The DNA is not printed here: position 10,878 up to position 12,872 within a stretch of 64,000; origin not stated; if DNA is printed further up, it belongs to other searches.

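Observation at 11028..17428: Four-gene cluster with PLD/HKD-like and PD-(D/E)xK-like nuclease modules and a DUF2971-like protein: candidate uncharacterised defence system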

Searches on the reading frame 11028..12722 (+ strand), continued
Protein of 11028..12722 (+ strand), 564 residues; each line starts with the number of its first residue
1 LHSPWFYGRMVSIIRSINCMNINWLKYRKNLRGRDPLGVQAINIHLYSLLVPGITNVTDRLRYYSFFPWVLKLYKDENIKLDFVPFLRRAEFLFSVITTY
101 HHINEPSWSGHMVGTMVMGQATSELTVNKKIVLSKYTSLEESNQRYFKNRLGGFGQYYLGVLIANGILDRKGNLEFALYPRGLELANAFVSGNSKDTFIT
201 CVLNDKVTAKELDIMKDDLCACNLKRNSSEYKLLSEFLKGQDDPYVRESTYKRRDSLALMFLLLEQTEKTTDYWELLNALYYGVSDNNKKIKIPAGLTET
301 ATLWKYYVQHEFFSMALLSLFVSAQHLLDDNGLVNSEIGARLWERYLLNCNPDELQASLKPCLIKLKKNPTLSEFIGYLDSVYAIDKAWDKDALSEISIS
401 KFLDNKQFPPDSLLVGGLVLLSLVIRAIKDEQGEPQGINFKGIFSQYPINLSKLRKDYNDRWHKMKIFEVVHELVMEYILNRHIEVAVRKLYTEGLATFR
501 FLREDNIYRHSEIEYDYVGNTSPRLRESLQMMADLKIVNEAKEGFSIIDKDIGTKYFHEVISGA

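Call 65: predict_structure(alignment_id=A2)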
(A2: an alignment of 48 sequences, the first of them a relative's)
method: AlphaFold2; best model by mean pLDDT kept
length: 545 residues; sequences in the alignment: 48
mean_pLDDT: 90.0   pTM: 0.90
mean pLDDT of the five models: 90.0, 89.6, 88.9, 88.7, 88.4
residues with pLDDT >= 90: 393; 70-90: 117; 50-70: 24; < 50: 11
segments of 3 or more residues with pLDDT < 50: 1-9
pLDDT, mean of each block of 10 residues (from residue 1): 37 73 90 80 95 95 96 96 85 86 91 96 91 92 88 87 94 92 98 95 91 90 54 87 94 93 92 93 95 98 96 91 96 95 98 98 92 95 96 98 96 74 86 95 98 97 93 86 92 92 91 92 87 89 75
secondary structure, 60 per line:
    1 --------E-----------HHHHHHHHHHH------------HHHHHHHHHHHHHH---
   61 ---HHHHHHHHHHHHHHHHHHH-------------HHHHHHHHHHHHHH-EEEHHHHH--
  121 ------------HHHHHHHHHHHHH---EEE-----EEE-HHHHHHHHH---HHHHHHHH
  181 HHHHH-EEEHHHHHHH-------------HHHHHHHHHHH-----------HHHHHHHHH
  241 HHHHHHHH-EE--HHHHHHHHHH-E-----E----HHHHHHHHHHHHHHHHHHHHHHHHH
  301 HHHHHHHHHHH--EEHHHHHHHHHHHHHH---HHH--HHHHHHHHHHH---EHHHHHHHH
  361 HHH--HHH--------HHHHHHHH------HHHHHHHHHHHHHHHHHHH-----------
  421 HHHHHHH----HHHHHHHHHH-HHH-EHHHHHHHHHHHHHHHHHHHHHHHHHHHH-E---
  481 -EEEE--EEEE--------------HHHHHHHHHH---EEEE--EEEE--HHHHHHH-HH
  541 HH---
elements in order: H21-31 H44-57 H64-82 H96-109 E111-113 H114-118 H133-145 E149-151 E157-159 H161-169 H173-185 E187-189 H190-196 H210-220 H232-248 H254-263 H276-311 H316-329 H338-348 H353-363 H377-384 H391-409 H421-427 H432-441 H448-475 E482-485 E488-491 H506-515 E519-522 E525-528 H531-537 H539-542

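Call 67: search_solved_structures(query=A2, max_evalue=1)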
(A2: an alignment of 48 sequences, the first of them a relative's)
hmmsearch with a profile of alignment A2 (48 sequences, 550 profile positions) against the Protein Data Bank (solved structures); distinct sequences matched with E-value up to 1: 2.
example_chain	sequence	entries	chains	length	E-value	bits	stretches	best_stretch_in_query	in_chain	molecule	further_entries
6xp5_G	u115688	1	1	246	0.55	12.2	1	291-409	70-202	Mediator of RNA polymerase II transcription subunit 7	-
7k3z_A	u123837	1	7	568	0.58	12.1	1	356-451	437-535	60 kDa chaperonin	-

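Call 69: fold_search(model_id=the predicted structure, library=pdb)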
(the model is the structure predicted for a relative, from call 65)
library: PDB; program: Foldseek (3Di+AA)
matches with E <= 10: 228; with E <= 0.001: 0
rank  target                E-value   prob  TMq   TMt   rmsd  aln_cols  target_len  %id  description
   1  4iu8_A                1.7e-01  0.06  0.08  0.09  27.9       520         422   11  Crystal structure of a membrane transporter (selenomethionine derivative) (released 2013-04-17)
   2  4u4w_A                2.6e-01  0.05  0.08  0.10  27.6       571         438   10  Structure of a nitrate/nitrite antiporter NarK in nitrate-bound occluded state (released 2015-07-15)
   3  4u4w_B                2.7e-01  0.05  0.09  0.10  27.1       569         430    9  Structure of a nitrate/nitrite antiporter NarK in nitrate-bound occluded state (released 2015-07-15)
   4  7jlo_A                2.8e-01  0.06  0.10  0.10  27.1       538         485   12  Cryo-EM structure of human ATG9A in amphipols (released 2020-10-28)
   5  6g1p_B                3.5e-01  0.06  0.09  0.13  26.0       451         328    7  Apo form of ADP-ribosylserine hydrolase ARH3 of Latimeria chalumnae (released 2018-11-28)
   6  9fka_B                4.7e-01  0.07  0.10  0.14  22.5       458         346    9  Cryo-EM structure of the reduced cytochrome bd oxidase from M. tuberculosis (released 2025-02-12)
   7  8zgw                  6.7e-01  0.06  0.12  0.13  19.2       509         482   12  Drimenyl diphosphate synthase SsDMS_F248Y&D303E from Streptomyces showdoensis in complex with farnesyl diphosphate (FPP) (released 2025-05-21)
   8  5tb3_B                7.6e-01  0.03  0.12  0.03  27.0       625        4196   11  Structure of rabbit RyR1 (EGTA-only dataset, class 3) (released 2016-10-12)
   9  3euh_B                8.3e-01  0.04  0.09  0.12  22.2       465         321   12  Crystal Structure of the MukE-MukF Complex (released 2009-01-20)
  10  9w1p_A                1.0e+00  0.03  0.09  0.12  23.9       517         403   10  G6P-bound human SLC37A4 lateral dimer (released 2025-11-19)
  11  9q8i_H                1.1e+00  0.03  0.09  0.12  21.2       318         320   11  Cryo-EM structure of E. coli complex I variant V96P/N142M (NuoE) (released 2025-11-05)
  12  6wr4_A                1.2e+00  0.02  0.10  0.11  26.6       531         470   11  Structure of human ATG9A, the only transmembrane protein of the core autophagy machinery (released 2020-07-08)
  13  1yyq_B                1.3e+00  0.04  0.12  0.15  22.8       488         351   10  Y305F Trichodiene Synthase complexed with pyrophosphate (released 2005-03-29)
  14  7c18_A                1.3e+00  0.03  0.10  0.11  24.6       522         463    8  Crystal structure of FumaraseC from Mannheimia succiniciproducens in complex with Fumarate (released 2021-05-05)
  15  6t6v                  1.4e+00  0.03  0.10  0.08  23.5       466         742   14  Glu-494-Ala inactive monomer of a quinol dependent Nitric Oxide Reductase (qNOR) from Alcaligenes xylosoxidans (released 2020-04-01)
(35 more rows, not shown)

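Call 70: search_protein_families(library=padloc, proteins=[L056:1109-6331:+, L017:6470-9742:+, L050:6620-9967:+, L060:4412-9793:+, L034:2607-5435:+, L077:322-3285:+, L059:6613-9798:+, L093:14188-17406:+], max_evalue=0.00001)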
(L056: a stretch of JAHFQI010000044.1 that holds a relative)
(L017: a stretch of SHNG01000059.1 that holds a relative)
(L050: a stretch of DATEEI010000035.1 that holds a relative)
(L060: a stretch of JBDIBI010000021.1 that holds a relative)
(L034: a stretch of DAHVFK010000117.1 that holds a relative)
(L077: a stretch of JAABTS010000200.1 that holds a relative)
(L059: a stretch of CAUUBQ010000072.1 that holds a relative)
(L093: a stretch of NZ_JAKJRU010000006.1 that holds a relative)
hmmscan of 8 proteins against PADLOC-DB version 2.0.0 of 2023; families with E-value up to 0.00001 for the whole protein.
L056:1109-6331:+ (1740 aa): 72 families (the best 25 are shown)
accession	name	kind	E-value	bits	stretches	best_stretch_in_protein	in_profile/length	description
PDLC02864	DpdF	-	8.1e-107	356.5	1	295-662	11-356/610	DpdF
PDLC02861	DpdF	-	2.5e-92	308.1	1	290-655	12-354/611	DpdF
PDLC02870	DpdF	-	3e-86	288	1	320-680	18-365/534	DpdF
PDLC03928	PsyrT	-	4e-84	281.2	1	320-673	26-374/689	-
PDLC02865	DpdF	-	4.1e-63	211.5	1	318-651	762-1087/1499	DpdF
PDLC01089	C3a193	-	1.6e-54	183.7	1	333-692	270-640/983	poss. alt. Cas3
PDLC03802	RTasHel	-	2.3e-50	170.1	3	1222-1423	170-332/675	DRT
PDLC02859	DpdF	-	2.4e-50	169.5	1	320-644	105-425/545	DpdF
PDLC00117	GajB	-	3.8e-48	162.4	3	1208-1455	189-400/604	UrvD helicase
PDLC00114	GajB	-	1.5e-45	153.9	2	1209-1434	187-380/635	UrvD helicase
PDLC02872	DpdF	-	7.8e-44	148.4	1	317-690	159-551/859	DpdF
PDLC02868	DpdF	-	8.5e-44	147.6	2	320-517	343-539/1078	DpdF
PDLC00103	GajB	-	1.2e-42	144.7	3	1209-1337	183-298/612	UrvD helicase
PDLC00132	GajB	-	1.2e-42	144.4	2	1223-1338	193-303/625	UrvD helicase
PDLC02855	DpdF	-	3.5e-42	142.6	1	313-663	137-498/825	DpdF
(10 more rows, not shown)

L017:6470-9742:+ (1090 aa): 0 families

L050:6620-9967:+ (1115 aa): 2 families
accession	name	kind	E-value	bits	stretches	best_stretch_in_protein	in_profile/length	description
PDLC00662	HmaC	-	0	1172.5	1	167-1113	2-940/941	AAA+ ATPase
PDLC02192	DUF499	-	1.1e-40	137.4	1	211-864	36-642/1022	-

L060:4412-9793:+ (1793 aa): 31 families (the best 25 are shown)
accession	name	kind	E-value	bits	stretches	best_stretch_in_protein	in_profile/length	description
PDLC00037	DruE3|DruE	-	1.5e-215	717.3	2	588-1734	562-1683/2055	SNF2 family N-terminal domain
PDLC00035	DruE3|DruE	-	2.3e-156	520.7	3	37-550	39-500/1460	SNF2 family N-terminal domain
PDLC00013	DruE1|DruE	-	2.8e-151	504.2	3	594-1734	670-1683/1776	SNF2 family N-terminal domain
PDLC00036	DruE3|DruE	-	2e-139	464.2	5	77-345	70-324/2023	SNF2 family N-terminal domain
PDLC00015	DruE2|DruE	-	6.3e-98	327.2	5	1072-1178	1172-1278/1887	SNF2 family N-terminal domain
PDLC00014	DruE2|DruE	-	1.2e-89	299.4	6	1073-1176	1202-1305/1928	SNF2 family N-terminal domain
PDLC00051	DruE4|DruE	-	3.5e-87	291.4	5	1072-1175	1126-1229/1829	SNF2 family N-terminal domain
PDLC03960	SngC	-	8.6e-26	88.9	2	116-338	39-220/720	-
PDLC02503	BrxHI|BrxHII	-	2.3e-25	87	1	1051-1124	279-352/698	BrxHI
PDLC02896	DpdJ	-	4.7e-25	85.5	2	85-173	147-237/1487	DpdJ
PDLC02569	DrmA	-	4.3e-18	62.5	2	1064-1140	822-895/1095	DrmA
PDLC02501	BrxHI|BrxHII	-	5e-18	62.6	1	1050-1124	278-351/925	BrxHI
PDLC02570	DrmA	-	9.6e-16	55.3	1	1060-1153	571-663/851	DrmA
PDLC02893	DpdJ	-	5.2e-15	52.4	0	118-173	184-240/876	DpdJ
PDLC00937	Cas3d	-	1.1e-11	42.6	1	114-300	11-185/357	"CRISPR-associated helicase Cas3, subtype CYANO"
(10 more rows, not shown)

L034:2607-5435:+ (942 aa): 2 families
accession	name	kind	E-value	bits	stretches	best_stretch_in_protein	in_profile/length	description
PDLC04166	Dsr1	-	2.8e-93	311.5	1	15-885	315-1169/1227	-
PDLC04167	Dsr1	-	2.5e-06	23.5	0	253-373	585-708/1248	-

L077:322-3285:+ (987 aa): 7 families
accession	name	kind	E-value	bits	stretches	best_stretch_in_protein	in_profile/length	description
PDLC03040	REase_I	-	5.9e-125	416.3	1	35-682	16-692/1029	Type I restriction enzyme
PDLC03044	REase_I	-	9e-65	217.3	2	127-543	105-525/1034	Type I restriction enzyme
PDLC03041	REase_I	-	2.8e-64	215.7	1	250-681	284-742/1099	Type I restriction enzyme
PDLC03048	REase_I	-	2.2e-51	173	2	110-557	73-513/976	Type I restriction enzyme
PDLC03046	REase_I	-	1.8e-30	103.6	3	612-670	671-729/1025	Type I restriction enzyme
PDLC03045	REase_I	-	5.1e-18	62.4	2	304-497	286-484/995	Type I restriction enzyme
PDLC03047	REase_I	-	2.7e-09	33.3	1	278-659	340-705/1107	Type I restriction enzyme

L059:6613-9798:+ (1061 aa): 4 families
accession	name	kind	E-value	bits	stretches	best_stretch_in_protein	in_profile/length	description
PDLC02196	IetA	-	6.6e-23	79.7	1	306-559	110-357/374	-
PDLC02195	IetA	-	3.3e-19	67.5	1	308-532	127-350/395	-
PDLC04232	IetA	-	1.7e-10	38.8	1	312-428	110-225/330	-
PDLC04231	IetA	-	7.5e-10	37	1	312-435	111-233/262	-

L093:14188-17406:+ (1072 aa): 8 families
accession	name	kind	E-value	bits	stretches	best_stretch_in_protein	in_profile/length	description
PDLC03040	REase_I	-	2.3e-31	106.5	1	83-765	62-700/1029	Type I restriction enzyme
PDLC03048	REase_I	-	3.7e-20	69.7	1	324-455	274-391/976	Type I restriction enzyme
PDLC03041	REase_I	-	2.4e-18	63.6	2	488-762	474-748/1099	Type I restriction enzyme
PDLC03046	REase_I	-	8.1e-11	38.6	1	662-799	647-787/1025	Type I restriction enzyme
PDLC03045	REase_I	-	4.6e-10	36.1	0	690-738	628-676/995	Type I restriction enzyme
PDLC03044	REase_I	-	4.2e-09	33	1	688-781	630-724/1034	Type I restriction enzyme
PDLC04930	PDC-S15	-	6.8e-09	33.2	1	968-1061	279-375/380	-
PDLC02707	PbeA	-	1.2e-06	25.5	1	319-449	268-392/672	PbeA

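Call 83: search_protein_families(library=padloc, alignment_id=A4, max_evalue=1e-10)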
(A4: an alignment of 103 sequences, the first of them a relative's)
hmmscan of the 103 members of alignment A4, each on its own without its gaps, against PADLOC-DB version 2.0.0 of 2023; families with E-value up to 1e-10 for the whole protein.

A. member 1, L014:10095-10754:+ (219 aa): 0 families

B. families by the number of members that match (of 103 scanned): 314 families (the first 25 are shown)
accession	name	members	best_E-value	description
PDLC03025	MTase_I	4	3.9e-196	Type I methyltransferase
PDLC03021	MTase_I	4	2.1e-158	Type I methyltransferase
PDLC03141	Specificity_I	4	8.6e-118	Type I specificity subunit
PDLC02707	PbeA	4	2.6e-72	PbeA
PDLC03036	MTase_I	4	1.7e-69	Type I methyltransferase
PDLC03026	MTase_I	4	1.8e-69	Type I methyltransferase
PDLC04134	mad2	4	1.6e-66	mads_2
PDLC03128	Specificity_I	4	1.9e-47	Type I specificity subunit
PDLC03102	Specificity_I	4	1.8e-43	Type I specificity subunit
PDLC03031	MTase_I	4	3.6e-38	Type I methyltransferase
PDLC03125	Specificity_I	4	3.6e-32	Type I specificity subunit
PDLC03022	MTase_I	4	2.1e-30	Type I methyltransferase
PDLC03039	MTase_I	4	7.6e-28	Type I methyltransferase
PDLC03035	MTase_I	4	2.7e-27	Type I methyltransferase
PDLC03029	MTase_I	4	8.3e-27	Type I methyltransferase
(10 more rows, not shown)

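Call 88: find_related_loci(query=A2, collection=viral_contigs, flank=6000)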
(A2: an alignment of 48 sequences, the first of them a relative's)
Query A2 (545 aa) in viral_contigs; peptide patterns used: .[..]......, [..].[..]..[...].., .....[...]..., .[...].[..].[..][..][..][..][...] (x = any residue, [..] = any of these).
43 stretches matched a pattern; 1 encode a relative of the query (tblastn E <= 1e-3); 1 distinct loci.
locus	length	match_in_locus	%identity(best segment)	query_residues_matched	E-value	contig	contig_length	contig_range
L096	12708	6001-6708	31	14-243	8e-21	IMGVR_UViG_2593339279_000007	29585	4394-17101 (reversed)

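Call 93: search_protein_families(library=pfam, alignment_id=A2, max_evalue=0.1)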
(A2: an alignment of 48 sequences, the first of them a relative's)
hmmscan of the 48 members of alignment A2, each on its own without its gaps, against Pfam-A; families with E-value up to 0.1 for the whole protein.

A. member 1, P0154 (545 aa): 1 family
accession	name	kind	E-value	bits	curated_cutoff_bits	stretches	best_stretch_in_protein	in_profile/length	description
PF19888.4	DUF6361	-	0.004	16.6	25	1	10-52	25-67/388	Family of unknown function (DUF6361)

B. families by the number of members that match (of 48 scanned): 9 families
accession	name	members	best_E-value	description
PF19888.4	DUF6361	11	0.00084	Family of unknown function (DUF6361)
PF04408.29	HA2_N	3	0.065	Helicase associated domain (HA2), winged-helix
PF05514.17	HR_lesion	1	0.023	HR-like lesion-inducing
PF18026.6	Exog_C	1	0.023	Endo/exonuclease (EXOG) C-terminal domain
PF21715.3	CggR_N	1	0.069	CggR N-terminal DNA binding domain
PF14793.11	DUF4478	1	0.07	Pyrimidine/purine nucleotide 5'-monophosphate nucleosidases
PF06841.18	Phage_T4_gp19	1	0.089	T4-like virus tail tube protein gp19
PF00392.27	GntR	1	0.092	Bacterial regulatory proteins, gntR family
PF13905.12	Thioredoxin_8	1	0.099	Thioredoxin-like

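Call 94: search_protein_families(library=padloc, alignment_id=A2, max_evalue=0.01)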
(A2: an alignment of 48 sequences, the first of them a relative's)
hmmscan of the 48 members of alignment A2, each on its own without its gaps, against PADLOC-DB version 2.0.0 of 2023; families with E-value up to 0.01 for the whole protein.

A. member 1, P0154 (545 aa): 1 family
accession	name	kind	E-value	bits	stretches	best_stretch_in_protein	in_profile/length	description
PDLC03828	ZacA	-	0.00015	19.5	1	14-72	30-89/396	-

B. families by the number of members that match (of 48 scanned): 1 family
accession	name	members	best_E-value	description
PDLC03828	ZacA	39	7.4e-08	-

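Call 96: search_dna_similar(query=P0238, collection=plasmids, mode=protein, max_rows=15)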
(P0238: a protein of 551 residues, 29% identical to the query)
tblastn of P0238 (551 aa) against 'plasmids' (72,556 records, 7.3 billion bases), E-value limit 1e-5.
Records with a match: 13; places in all: 13; records where one place covers at least 80% of the query: 5.
Best place of each record, by identity: <60% 13.
By first word of the organism name: Myroides 3; Polaromonas 2; Sphingobium 2; Sphingopyxis 2; Undibacterium 1; Roseovarius 1; Prevotella 1; Aminobacter 1.
By predicted mobility (MOB-suite, as given by PLSDB): mobilizable 5; non-mobilizable 4; conjugative 4.
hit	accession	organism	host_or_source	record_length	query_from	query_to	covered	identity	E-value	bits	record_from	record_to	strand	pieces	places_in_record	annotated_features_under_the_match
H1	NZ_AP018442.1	Undibacterium sp. YM2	-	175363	9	528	94%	35.6%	7e-82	286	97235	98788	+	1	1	hypothetical protein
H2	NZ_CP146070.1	Roseovarius sp. S88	-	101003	20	529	93%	25.0%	2e-20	103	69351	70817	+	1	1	hypothetical protein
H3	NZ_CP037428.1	Myroides odoratimimus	cell culture,water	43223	17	529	93%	24.0%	3e-15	87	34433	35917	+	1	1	hypothetical protein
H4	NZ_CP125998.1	Myroides odoratimimus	Homo sapiens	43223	17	529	93%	24.0%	3e-15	87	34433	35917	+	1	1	hypothetical protein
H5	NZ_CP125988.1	Myroides odoratimimus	Homo sapiens,urinary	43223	17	529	93%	24.0%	3e-15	87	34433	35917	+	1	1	hypothetical protein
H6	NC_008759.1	Polaromonas naphthalenivorans CJ2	-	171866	20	334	57%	26.1%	3e-15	87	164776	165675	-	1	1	hypothetical protein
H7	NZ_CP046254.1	Sphingobium sp. CAP-1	cell culture,activated sludge of ...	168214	11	326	57%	24.9%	3e-15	87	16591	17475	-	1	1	hypothetical protein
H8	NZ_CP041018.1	Sphingobium fuliginis ATCC 27551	cell culture,Water of rice field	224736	11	326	57%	24.9%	3e-15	87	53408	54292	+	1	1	hypothetical protein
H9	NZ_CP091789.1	Prevotella sp. E2-28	Ovis aries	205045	19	333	57%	23.2%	7e-7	60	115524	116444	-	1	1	hypothetical protein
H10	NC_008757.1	Polaromonas naphthalenivorans CJ2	-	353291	5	274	49%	24.4%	9e-10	69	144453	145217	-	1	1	hypothetical protein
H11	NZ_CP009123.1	Sphingopyxis fribergensis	soil sample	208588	20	233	39%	26.9%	7e-9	67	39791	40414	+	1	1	hypothetical protein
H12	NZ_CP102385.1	Sphingopyxis sp. DBS4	soil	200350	20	222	37%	27.1%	3e-8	64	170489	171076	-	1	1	hypothetical protein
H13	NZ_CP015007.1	Aminobacter aminovorans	cell culture,soil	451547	14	90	14%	53.1%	4e-12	98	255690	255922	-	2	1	none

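Call 97: search_dna_similar(query=P0238, collection=phages, mode=protein, max_rows=10)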
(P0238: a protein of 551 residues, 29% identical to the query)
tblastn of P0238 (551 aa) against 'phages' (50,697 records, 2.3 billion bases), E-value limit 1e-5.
No match.
